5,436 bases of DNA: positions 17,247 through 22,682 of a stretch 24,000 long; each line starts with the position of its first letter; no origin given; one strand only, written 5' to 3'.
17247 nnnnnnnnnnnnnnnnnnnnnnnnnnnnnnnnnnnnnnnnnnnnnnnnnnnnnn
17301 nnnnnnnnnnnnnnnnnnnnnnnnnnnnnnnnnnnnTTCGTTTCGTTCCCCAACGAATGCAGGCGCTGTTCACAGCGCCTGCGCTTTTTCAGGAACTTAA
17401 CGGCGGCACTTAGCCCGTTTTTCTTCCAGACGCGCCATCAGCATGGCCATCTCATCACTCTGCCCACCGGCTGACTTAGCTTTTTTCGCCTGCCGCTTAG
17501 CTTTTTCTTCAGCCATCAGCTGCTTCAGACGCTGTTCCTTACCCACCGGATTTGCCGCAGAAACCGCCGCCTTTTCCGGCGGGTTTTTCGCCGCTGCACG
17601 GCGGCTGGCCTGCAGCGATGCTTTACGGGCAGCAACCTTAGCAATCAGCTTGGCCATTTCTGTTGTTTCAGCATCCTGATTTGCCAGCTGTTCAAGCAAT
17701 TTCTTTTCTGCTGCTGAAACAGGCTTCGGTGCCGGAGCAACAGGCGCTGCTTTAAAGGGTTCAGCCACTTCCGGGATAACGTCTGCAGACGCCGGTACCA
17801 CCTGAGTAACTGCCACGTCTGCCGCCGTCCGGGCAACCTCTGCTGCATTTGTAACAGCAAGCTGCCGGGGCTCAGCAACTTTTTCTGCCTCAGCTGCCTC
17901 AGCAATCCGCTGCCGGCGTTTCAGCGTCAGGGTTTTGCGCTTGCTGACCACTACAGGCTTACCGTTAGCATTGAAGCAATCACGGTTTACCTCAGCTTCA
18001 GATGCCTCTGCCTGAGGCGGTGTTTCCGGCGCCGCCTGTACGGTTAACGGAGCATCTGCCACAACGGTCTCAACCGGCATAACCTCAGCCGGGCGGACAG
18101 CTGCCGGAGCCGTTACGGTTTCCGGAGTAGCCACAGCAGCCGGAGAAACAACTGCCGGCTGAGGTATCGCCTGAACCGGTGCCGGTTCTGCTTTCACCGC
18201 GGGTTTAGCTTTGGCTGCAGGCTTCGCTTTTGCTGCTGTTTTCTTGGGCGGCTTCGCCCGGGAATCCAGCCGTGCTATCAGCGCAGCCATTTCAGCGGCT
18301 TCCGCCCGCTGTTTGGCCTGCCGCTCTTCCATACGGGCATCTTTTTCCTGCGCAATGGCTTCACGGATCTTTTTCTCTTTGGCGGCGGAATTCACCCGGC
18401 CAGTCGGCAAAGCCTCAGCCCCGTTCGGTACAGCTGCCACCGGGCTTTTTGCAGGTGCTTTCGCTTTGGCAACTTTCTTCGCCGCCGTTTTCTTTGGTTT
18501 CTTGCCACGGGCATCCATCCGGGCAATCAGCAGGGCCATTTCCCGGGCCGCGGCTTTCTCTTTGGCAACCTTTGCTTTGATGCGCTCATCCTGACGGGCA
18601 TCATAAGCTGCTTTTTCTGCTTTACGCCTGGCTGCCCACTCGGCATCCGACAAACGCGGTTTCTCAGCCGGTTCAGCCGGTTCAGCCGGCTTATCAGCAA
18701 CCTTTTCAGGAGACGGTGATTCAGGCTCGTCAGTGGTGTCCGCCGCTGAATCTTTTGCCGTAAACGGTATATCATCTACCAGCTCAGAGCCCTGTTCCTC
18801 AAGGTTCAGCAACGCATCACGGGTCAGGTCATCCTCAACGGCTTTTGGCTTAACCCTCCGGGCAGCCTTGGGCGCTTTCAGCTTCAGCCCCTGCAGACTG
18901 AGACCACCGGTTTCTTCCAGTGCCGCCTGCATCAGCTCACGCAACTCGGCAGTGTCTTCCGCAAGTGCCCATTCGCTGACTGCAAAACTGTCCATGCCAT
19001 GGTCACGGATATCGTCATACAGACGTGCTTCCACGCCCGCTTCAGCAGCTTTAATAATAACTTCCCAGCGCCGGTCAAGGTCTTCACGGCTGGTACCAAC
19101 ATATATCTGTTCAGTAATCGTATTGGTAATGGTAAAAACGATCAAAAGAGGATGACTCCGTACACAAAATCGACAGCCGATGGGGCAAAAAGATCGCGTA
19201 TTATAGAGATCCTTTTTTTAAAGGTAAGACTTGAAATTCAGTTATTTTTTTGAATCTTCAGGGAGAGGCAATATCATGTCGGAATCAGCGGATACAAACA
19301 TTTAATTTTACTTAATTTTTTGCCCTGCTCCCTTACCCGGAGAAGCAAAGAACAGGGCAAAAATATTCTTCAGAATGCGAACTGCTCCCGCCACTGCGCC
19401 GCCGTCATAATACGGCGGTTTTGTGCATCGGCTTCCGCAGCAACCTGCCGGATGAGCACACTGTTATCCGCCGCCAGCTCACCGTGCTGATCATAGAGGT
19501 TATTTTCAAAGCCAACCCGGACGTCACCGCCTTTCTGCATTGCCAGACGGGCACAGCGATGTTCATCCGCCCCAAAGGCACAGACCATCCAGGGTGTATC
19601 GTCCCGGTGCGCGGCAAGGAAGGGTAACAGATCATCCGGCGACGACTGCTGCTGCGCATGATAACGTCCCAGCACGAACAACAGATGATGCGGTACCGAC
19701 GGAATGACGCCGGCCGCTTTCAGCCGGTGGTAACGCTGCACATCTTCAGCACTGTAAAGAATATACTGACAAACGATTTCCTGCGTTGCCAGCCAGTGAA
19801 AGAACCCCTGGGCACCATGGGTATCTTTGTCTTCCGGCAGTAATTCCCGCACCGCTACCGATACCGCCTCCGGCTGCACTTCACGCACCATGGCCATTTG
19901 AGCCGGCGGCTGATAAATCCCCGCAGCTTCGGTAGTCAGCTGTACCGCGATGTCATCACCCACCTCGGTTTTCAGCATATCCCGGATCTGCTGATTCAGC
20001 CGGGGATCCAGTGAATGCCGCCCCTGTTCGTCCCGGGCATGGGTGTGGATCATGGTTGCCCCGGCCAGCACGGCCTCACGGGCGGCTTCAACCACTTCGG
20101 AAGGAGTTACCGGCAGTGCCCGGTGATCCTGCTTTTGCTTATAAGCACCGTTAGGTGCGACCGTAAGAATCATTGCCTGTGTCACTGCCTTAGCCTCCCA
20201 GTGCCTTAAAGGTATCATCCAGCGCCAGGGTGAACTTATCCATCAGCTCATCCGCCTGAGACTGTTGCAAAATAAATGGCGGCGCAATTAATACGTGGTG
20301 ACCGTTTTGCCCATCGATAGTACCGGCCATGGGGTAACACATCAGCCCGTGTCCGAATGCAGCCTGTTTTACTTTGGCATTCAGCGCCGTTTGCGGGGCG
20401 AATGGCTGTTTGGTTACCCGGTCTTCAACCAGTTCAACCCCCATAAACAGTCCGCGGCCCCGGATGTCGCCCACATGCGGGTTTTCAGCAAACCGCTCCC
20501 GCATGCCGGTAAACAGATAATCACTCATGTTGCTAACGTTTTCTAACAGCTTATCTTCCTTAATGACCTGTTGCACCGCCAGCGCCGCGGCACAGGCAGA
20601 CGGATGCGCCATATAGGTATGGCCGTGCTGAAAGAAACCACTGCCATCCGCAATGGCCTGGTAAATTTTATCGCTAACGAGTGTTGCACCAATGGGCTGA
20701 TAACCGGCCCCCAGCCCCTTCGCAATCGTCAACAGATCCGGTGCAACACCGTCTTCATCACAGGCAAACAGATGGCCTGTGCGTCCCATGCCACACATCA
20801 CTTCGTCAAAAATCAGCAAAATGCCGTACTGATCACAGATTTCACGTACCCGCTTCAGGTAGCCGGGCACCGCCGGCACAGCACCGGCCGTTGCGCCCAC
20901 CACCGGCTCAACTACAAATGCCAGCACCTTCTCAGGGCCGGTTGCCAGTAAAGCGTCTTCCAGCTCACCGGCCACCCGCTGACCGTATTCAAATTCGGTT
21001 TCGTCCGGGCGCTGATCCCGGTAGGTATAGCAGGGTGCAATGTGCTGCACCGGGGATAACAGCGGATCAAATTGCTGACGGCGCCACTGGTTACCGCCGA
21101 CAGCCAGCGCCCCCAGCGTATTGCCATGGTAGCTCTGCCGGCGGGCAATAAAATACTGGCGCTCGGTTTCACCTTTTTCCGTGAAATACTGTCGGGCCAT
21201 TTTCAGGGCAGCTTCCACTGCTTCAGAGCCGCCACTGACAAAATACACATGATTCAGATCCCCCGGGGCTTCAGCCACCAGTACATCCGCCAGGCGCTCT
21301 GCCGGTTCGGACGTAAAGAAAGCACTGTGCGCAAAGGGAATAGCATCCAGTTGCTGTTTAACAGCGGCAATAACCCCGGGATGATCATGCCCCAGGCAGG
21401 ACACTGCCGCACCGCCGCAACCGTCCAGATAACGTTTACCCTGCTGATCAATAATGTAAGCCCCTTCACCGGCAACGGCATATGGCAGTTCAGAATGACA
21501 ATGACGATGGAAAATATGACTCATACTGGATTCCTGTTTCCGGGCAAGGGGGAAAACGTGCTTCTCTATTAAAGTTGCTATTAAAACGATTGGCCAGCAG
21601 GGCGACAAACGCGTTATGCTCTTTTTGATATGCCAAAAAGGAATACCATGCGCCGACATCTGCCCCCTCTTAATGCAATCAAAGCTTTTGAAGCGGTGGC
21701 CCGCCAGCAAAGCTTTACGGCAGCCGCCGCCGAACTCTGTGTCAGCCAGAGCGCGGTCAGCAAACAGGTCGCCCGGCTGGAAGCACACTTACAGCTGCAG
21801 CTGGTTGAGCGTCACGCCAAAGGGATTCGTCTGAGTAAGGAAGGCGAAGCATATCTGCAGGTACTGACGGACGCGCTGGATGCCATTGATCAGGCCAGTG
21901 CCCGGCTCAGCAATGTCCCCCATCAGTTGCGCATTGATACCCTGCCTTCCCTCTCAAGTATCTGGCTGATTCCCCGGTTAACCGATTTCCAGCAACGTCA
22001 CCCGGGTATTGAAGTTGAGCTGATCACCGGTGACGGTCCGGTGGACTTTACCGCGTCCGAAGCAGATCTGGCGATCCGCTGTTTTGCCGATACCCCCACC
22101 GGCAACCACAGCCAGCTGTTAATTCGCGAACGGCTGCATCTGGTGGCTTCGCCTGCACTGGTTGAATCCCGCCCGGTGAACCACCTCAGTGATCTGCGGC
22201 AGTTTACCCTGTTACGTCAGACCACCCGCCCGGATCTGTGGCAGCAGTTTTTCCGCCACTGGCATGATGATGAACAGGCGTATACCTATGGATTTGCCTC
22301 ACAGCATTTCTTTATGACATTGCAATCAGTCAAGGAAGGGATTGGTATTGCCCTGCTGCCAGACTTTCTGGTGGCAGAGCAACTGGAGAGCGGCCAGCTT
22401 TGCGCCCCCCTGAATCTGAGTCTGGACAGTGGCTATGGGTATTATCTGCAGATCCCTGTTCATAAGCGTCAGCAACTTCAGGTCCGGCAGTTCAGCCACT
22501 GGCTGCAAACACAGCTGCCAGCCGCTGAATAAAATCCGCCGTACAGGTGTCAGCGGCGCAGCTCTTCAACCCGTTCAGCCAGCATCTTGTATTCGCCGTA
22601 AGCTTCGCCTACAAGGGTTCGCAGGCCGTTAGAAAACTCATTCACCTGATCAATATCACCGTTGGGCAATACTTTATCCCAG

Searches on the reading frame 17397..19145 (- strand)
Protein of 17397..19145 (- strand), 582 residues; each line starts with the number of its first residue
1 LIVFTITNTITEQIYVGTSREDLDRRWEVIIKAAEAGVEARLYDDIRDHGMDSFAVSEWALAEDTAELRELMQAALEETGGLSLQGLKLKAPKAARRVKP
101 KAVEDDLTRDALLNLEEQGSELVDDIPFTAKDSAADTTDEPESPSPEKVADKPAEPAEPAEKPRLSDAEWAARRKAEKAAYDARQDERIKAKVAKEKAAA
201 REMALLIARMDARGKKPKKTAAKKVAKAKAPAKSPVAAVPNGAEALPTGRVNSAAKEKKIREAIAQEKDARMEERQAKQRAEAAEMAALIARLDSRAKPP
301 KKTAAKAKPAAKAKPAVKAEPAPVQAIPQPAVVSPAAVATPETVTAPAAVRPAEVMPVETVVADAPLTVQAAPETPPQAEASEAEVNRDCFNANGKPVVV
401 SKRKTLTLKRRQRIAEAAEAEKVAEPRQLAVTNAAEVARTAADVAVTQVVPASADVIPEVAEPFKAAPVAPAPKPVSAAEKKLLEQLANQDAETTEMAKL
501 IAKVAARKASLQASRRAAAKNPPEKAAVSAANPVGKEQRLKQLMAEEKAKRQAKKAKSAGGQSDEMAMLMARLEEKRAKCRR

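Call 10: search_protein_families(library=pfam, proteins=[window:17397-19145:-])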
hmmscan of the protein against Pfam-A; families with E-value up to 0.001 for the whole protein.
window:17397-19145:- (582 aa): 0 families

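Call 49: search_protein_families(library=ncbifam, proteins=[window:17397-19145:-], max_evalue=0.01)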
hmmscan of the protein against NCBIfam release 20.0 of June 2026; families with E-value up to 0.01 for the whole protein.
window:17397-19145:- (582 aa): 1 family
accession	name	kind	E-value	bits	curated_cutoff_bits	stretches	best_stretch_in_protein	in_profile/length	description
TIGR01453.1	grpIintron_endo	subfamily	7e-05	22.9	56.05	1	3-57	4-57/215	group I intron endonuclease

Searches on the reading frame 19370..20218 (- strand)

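Call 48: search_protein_families(library=pfam, proteins=[window:19370-20218:-])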
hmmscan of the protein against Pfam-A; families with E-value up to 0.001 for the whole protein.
window:19370-20218:- (282 aa): 1 family
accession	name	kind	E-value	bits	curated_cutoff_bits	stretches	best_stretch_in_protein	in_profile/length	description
PF05853.18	BKACE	-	1.9e-62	211.5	24.8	1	16-279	2-271/274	beta-keto acid cleavage enzyme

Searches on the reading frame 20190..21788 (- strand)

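Call 48: search_protein_families(library=pfam, proteins=[window:20190-21788:-])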
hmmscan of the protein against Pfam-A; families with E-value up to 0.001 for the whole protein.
window:20190-21788:- (532 aa): 2 families
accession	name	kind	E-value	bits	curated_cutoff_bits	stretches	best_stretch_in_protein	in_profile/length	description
PF00202.27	Aminotran_3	-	8.8e-104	347.8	30.5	1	105-523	14-403/403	Aminotransferase class-III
PF00155.27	Aminotran_1_2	-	0.00032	20.4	19.7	0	311-432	168-293/361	Aminotransferase class I and II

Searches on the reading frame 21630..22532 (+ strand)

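Call 48: search_protein_families(library=pfam, proteins=[window:21630-22532:+])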
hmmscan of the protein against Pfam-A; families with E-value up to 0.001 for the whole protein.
window:21630-22532:+ (300 aa): 2 families
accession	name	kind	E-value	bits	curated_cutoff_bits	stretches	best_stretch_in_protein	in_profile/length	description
PF03466.25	LysR_substrate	-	5.9e-34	117.7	28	1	99-296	7-208/209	LysR substrate binding domain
PF00126.33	HTH_1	-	4.9e-21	74.9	26.6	1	14-73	1-60/60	Bacterial regulatory helix-turn-helix protein, lysR family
